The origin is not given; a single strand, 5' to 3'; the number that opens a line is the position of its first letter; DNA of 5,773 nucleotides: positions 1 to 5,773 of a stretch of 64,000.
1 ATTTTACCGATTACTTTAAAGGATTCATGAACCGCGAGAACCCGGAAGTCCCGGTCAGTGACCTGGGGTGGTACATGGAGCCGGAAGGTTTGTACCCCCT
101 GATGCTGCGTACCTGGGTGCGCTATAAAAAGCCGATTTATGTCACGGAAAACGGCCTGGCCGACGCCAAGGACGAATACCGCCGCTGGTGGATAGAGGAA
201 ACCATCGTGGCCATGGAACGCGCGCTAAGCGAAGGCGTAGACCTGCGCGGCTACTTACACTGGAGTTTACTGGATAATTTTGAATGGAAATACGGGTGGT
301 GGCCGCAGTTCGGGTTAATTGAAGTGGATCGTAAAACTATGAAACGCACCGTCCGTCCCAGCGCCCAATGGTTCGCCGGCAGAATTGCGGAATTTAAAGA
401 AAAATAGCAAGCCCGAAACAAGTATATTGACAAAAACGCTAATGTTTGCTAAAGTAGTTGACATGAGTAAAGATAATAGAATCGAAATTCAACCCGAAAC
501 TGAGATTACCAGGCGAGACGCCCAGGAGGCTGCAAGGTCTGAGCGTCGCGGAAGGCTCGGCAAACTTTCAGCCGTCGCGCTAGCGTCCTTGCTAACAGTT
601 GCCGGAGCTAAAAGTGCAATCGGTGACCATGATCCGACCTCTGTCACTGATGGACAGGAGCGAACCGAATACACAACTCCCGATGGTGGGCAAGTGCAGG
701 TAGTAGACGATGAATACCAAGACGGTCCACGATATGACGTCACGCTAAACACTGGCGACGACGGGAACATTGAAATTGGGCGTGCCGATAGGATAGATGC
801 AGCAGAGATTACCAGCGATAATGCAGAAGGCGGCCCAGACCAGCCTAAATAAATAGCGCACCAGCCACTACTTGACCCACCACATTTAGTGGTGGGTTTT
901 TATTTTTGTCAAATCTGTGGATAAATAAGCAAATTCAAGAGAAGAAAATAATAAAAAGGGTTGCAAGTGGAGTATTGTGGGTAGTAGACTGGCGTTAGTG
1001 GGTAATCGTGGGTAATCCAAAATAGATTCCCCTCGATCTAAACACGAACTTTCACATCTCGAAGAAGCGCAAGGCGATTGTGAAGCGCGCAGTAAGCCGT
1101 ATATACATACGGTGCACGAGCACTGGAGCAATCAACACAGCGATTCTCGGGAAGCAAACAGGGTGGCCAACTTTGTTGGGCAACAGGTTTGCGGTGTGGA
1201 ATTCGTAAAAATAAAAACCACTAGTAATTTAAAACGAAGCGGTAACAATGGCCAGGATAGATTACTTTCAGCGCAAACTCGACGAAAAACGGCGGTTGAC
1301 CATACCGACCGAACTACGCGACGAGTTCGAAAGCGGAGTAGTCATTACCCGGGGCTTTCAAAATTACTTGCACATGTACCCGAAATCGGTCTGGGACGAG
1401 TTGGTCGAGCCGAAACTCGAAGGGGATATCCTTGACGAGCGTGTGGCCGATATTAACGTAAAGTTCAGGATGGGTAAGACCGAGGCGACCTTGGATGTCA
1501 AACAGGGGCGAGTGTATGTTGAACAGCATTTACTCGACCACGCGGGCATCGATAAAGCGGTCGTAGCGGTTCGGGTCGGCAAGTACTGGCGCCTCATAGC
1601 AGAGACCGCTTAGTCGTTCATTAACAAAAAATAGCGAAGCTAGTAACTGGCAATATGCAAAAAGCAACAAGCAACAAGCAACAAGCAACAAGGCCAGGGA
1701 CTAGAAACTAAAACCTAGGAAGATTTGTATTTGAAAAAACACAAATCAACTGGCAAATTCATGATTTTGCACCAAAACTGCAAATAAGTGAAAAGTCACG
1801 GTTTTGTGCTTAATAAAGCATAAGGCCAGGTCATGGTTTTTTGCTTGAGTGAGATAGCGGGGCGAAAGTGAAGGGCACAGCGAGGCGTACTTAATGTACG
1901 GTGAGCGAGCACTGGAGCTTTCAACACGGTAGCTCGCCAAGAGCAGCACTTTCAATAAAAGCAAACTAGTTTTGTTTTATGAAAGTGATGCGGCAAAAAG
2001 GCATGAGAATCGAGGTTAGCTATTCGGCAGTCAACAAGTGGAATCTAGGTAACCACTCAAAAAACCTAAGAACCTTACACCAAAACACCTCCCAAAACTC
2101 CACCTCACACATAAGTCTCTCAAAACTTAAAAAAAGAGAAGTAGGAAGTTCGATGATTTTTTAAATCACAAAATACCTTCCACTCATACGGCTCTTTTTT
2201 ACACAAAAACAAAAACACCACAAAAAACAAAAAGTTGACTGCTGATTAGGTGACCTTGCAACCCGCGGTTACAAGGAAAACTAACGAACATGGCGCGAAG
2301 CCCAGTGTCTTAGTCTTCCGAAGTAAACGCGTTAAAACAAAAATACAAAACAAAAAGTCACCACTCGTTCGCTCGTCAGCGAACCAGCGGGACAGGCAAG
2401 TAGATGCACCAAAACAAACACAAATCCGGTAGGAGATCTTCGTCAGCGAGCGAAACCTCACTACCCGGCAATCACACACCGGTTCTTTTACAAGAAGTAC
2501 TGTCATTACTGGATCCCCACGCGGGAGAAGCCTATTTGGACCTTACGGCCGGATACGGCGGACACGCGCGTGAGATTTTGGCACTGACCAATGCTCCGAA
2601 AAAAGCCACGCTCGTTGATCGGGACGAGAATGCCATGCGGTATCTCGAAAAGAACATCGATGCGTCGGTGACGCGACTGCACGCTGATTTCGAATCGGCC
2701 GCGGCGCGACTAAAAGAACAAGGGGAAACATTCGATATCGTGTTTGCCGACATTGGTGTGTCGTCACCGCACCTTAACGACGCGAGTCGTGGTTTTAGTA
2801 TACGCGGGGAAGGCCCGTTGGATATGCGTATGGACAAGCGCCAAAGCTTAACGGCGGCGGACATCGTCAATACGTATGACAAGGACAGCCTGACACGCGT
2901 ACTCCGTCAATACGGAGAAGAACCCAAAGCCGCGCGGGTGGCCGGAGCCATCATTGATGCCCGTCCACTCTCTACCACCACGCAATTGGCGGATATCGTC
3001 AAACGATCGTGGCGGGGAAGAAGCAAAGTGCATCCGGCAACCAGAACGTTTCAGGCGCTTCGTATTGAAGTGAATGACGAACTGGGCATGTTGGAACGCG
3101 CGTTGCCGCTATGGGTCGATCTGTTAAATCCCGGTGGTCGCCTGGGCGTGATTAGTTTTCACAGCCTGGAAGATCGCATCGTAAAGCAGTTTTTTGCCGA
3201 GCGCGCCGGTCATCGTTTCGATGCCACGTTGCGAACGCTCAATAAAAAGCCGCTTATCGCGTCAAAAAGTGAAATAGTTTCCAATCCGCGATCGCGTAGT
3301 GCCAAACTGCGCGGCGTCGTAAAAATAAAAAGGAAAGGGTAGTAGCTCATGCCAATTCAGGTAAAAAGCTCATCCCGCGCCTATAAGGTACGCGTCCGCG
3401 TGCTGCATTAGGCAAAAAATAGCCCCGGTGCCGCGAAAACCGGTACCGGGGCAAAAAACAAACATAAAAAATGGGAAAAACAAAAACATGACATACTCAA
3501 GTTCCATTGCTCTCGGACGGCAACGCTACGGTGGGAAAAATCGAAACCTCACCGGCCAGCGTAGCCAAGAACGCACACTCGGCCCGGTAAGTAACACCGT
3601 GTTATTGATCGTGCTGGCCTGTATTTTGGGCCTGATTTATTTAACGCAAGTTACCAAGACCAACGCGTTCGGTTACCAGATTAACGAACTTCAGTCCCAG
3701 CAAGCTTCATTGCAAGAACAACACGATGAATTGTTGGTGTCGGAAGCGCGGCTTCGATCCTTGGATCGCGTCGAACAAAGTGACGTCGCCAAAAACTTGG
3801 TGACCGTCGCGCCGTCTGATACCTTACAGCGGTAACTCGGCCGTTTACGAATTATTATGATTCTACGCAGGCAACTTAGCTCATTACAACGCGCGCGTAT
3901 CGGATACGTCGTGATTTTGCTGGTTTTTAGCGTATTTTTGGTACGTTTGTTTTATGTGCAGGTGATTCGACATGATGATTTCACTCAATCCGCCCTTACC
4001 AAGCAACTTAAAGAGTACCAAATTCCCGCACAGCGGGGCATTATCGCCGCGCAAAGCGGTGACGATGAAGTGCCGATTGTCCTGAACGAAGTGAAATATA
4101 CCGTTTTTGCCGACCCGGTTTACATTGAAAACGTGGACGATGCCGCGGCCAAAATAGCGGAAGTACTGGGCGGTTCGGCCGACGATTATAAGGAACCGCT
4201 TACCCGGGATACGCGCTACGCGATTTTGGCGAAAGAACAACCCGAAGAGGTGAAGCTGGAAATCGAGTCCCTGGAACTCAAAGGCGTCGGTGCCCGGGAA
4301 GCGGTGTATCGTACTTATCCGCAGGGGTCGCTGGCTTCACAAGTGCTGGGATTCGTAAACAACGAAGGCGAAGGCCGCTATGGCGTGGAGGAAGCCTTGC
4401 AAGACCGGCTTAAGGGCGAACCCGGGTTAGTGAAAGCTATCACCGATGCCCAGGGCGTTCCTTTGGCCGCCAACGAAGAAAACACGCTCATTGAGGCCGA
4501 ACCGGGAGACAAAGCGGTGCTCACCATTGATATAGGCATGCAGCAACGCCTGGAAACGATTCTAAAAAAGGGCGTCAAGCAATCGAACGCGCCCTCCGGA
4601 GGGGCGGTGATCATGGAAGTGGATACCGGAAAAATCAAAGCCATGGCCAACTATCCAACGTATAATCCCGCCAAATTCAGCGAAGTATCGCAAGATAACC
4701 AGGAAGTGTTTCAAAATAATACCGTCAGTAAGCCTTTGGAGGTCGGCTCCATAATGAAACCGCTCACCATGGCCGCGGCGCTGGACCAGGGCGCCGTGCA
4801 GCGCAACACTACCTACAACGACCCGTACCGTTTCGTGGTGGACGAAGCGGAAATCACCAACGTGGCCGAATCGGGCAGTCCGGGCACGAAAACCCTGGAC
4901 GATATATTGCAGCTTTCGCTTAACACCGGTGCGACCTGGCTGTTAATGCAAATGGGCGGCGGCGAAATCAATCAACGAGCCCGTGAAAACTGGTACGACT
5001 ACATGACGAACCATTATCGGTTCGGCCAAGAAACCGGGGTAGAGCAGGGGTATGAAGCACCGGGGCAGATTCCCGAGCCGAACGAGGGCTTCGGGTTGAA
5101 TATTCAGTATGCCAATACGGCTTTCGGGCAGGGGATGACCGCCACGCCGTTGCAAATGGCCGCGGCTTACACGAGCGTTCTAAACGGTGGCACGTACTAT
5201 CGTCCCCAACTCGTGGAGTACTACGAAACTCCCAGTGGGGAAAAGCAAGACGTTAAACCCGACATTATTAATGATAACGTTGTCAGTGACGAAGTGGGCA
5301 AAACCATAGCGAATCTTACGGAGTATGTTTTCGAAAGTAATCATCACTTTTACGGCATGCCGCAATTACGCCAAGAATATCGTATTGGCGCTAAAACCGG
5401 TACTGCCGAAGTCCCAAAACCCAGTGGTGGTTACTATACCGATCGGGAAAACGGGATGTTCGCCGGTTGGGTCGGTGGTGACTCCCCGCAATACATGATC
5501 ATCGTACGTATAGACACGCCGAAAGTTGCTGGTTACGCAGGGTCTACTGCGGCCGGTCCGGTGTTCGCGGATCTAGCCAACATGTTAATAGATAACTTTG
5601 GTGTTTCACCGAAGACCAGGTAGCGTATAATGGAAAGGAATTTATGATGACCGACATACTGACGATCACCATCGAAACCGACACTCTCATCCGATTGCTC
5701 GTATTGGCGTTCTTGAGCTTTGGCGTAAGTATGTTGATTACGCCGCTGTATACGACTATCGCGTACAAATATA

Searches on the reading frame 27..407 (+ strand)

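Call 69: search_protein_families(library=pfam, proteins=[window:27-407:+], max_evalue=0.001)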
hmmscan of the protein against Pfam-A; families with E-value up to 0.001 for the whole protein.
window:27-407:+ (126 aa): 1 family
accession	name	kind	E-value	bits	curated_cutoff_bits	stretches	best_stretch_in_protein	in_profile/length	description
PF00232.24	Glyco_hydro_1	-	1e-28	100.4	22.6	1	4-118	322-446/453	Glycosyl hydrolase family 1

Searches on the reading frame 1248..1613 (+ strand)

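Call 69: search_protein_families(library=pfam, proteins=[window:1248-1613:+], max_evalue=0.001)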
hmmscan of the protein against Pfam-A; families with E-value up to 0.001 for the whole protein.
window:1248-1613:+ (121 aa): 1 family
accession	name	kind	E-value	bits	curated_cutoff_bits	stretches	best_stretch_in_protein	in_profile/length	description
PF02381.23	MraZ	-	9e-15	54.9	23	1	8-54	7-54/72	MraZ protein, putative antitoxin-like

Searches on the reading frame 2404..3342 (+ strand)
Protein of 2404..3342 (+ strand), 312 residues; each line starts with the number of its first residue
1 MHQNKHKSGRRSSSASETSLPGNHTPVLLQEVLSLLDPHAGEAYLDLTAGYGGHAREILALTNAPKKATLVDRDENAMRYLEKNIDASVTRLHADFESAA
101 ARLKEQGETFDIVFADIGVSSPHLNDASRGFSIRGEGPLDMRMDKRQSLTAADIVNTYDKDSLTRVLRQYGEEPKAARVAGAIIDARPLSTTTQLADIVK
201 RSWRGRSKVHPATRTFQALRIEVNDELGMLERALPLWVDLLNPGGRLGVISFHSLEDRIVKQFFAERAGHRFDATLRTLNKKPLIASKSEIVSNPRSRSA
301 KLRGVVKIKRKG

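Call 69: search_protein_families(library=pfam, proteins=[window:2404-3342:+], max_evalue=0.001)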
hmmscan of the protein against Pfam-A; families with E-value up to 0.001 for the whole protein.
window:2404-3342:+ (312 aa): 4 families
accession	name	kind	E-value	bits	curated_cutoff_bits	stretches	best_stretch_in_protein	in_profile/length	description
PF01795.25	Methyltransf_5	-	3.3e-90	303.1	27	1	23-307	3-308/309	MraW methylase family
PF03602.21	Cons_hypoth95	-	5.6e-07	29.8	24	1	40-116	40-120/182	Conserved hypothetical protein 95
PF13649.12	Methyltransf_25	-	6.8e-05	23.9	27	1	45-115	2-70/97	Methyltransferase domain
PF13847.12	Methyltransf_31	-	0.00021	21.4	27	1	39-116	2-81/145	Methyltransferase domain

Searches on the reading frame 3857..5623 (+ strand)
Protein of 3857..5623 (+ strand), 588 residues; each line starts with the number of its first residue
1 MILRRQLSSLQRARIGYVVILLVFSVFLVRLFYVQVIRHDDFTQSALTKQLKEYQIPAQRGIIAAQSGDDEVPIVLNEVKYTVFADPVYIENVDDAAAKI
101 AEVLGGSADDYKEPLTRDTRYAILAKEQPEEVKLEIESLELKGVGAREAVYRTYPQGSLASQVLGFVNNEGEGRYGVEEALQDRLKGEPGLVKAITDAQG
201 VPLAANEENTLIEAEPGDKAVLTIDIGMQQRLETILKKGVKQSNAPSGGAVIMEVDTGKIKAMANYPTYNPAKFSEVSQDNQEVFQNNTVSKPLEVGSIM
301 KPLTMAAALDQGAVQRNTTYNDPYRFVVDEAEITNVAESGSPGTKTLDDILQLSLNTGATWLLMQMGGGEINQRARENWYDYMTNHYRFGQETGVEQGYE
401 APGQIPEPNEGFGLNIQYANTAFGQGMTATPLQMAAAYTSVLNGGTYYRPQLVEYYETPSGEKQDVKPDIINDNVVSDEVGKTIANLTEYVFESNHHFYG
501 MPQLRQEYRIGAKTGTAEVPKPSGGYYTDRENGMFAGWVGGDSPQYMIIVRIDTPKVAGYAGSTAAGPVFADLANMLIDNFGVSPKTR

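Call 69: search_protein_families(library=pfam, proteins=[window:3857-5623:+], max_evalue=0.001)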
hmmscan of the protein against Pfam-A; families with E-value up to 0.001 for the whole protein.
window:3857-5623:+ (588 aa): 2 families
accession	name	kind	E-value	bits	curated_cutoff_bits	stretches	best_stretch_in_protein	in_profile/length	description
PF00905.27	Transpeptidase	-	5.3e-53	180.6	22.1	1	248-573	1-297/299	Penicillin binding protein transpeptidase domain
PF03717.20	PBP_dimer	-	1.4e-10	42.3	24.4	1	56-203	2-176/180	Penicillin-binding Protein dimerisation domain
